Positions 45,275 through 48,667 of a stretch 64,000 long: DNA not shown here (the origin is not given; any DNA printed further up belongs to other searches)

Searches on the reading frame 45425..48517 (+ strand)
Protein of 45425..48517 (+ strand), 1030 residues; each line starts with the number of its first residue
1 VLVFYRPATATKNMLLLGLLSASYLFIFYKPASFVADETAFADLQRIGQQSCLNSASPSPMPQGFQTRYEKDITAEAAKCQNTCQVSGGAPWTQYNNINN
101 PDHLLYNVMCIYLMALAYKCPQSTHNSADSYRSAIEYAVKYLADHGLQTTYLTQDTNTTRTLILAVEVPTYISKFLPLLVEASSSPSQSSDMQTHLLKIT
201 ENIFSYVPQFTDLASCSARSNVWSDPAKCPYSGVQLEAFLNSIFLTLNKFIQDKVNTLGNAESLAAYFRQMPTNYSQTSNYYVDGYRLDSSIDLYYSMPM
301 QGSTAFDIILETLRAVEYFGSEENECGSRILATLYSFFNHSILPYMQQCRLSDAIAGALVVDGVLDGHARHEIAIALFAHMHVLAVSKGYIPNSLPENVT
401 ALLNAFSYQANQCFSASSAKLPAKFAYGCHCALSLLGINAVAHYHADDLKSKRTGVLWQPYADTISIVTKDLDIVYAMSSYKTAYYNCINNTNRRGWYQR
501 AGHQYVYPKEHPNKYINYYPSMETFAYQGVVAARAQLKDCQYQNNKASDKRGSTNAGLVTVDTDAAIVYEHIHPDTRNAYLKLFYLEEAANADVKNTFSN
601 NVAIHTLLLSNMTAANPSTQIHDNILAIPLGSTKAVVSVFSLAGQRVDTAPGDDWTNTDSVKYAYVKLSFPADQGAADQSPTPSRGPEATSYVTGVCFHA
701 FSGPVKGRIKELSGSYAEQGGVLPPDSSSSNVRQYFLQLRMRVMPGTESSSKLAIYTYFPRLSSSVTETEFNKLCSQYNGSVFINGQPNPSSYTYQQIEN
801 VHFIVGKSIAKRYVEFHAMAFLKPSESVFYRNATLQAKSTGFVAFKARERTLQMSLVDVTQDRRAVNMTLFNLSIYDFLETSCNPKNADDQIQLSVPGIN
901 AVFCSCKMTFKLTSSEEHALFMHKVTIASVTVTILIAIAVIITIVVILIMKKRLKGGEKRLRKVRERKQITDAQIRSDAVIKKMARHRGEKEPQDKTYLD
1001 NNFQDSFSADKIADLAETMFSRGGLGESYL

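Call 5: search_protein_families(library=pfam, proteins=[window:45425-48517:+])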
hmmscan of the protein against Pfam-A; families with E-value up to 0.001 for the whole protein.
window:45425-48517:+ (1030 aa): 1 family
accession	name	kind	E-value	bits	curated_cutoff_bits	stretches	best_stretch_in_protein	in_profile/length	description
PF02278.25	Lyase_8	-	7.8e-10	39.1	27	1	474-624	19-169/254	Polysaccharide lyase family 8, super-sandwich domain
